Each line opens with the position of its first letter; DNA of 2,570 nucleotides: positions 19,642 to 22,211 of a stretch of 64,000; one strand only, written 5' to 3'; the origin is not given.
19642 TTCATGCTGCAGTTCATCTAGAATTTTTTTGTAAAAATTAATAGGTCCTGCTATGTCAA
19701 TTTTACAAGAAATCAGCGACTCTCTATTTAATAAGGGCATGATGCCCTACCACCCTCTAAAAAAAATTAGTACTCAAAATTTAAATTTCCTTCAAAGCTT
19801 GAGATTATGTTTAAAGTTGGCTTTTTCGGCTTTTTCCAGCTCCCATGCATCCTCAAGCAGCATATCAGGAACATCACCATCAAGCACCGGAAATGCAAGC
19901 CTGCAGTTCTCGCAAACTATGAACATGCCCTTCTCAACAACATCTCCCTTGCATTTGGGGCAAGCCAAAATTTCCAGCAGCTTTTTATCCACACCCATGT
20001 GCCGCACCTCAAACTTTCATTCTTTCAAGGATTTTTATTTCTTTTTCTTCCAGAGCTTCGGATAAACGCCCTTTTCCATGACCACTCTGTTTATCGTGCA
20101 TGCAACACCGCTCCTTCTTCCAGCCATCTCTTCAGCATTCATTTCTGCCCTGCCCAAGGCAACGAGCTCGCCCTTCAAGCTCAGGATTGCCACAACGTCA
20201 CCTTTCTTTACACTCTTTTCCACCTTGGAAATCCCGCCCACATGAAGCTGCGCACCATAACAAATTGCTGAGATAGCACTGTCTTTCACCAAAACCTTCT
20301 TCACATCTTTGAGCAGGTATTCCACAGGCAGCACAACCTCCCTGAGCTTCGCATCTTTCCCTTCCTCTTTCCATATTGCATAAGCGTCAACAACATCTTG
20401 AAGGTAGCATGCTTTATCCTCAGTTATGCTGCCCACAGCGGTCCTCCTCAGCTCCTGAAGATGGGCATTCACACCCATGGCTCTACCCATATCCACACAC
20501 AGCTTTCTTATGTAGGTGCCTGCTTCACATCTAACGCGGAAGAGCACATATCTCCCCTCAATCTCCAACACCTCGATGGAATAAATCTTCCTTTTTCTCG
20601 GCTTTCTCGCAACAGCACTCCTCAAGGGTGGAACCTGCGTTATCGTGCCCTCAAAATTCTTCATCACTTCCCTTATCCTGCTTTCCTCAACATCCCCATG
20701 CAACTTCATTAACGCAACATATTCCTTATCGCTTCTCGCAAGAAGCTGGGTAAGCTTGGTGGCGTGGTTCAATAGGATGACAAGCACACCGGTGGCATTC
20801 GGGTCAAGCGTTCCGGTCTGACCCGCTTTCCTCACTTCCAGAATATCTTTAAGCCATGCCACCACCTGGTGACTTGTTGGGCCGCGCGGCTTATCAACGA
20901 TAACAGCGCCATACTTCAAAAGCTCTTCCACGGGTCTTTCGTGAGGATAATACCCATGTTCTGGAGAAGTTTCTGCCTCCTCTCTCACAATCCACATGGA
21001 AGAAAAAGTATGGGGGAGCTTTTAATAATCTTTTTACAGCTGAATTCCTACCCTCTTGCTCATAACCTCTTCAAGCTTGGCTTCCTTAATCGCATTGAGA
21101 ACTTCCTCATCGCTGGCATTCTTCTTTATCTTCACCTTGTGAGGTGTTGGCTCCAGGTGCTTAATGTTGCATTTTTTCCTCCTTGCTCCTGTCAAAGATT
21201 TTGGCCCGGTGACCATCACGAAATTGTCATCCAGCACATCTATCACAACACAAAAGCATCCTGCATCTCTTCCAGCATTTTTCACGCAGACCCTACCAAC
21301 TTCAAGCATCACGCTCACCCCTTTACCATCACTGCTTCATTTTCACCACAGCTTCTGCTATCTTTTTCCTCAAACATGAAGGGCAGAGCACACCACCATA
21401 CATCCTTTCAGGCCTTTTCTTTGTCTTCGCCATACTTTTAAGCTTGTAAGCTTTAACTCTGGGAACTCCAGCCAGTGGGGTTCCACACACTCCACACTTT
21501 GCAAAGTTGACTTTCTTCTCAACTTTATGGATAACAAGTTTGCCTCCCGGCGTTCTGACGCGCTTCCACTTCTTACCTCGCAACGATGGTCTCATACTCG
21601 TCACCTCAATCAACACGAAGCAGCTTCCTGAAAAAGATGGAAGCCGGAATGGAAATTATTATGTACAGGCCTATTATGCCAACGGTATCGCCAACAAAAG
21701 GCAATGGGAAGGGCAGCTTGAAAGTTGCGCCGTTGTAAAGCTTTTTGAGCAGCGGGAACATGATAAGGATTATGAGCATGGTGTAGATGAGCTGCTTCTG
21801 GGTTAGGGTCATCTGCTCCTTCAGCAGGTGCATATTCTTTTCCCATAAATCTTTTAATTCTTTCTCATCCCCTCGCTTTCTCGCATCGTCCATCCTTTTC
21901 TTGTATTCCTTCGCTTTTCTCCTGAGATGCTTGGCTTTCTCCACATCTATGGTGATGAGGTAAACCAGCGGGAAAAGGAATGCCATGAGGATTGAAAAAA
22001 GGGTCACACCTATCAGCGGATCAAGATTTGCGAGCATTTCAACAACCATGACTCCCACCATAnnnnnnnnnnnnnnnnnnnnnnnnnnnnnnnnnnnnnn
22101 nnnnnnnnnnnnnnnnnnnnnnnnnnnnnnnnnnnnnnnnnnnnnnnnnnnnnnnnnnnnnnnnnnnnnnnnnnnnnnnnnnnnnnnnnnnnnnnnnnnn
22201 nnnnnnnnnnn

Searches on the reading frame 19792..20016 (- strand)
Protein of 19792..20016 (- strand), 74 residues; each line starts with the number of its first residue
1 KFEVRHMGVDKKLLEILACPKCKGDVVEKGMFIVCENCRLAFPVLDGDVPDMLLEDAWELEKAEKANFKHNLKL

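Call 64: search_protein_families(library=pfam, proteins=[window:19792-20016:-], max_evalue=0.0001)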
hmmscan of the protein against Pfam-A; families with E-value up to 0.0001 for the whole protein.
window:19792-20016:- (74 aa): 1 family
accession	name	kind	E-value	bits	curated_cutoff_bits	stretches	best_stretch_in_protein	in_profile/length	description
PF03966.22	Trm112p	-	1.4e-10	41.4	22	1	10-47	1-40/40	Trm112p-like protein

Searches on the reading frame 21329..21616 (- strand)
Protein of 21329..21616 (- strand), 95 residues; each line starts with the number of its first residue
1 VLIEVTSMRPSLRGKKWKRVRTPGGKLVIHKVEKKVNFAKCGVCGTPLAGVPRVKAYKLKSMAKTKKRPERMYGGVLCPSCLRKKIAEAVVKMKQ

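Call 64: search_protein_families(library=pfam, proteins=[window:21329-21616:-], max_evalue=0.0001)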
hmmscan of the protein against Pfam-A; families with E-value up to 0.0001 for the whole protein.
window:21329-21616:- (95 aa): 1 family
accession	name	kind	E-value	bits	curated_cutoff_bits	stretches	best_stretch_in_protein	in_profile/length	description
PF01199.23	Ribosomal_L34e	-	2.4e-26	92.3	27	1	13-90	16-93/94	Ribosomal protein L34e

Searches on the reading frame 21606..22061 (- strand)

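Call 64: search_protein_families(library=pfam, proteins=[window:21606-22061:-], max_evalue=0.0001)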
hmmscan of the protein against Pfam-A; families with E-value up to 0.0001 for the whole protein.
window:21606-22061:- (151 aa): 1 family
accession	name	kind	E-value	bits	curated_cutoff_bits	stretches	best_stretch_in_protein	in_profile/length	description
PF01956.21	EMC3_TMCO1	-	1.2e-14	54.9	27.1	1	15-150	15-167/169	Integral membrane protein EMC3/TMCO1-like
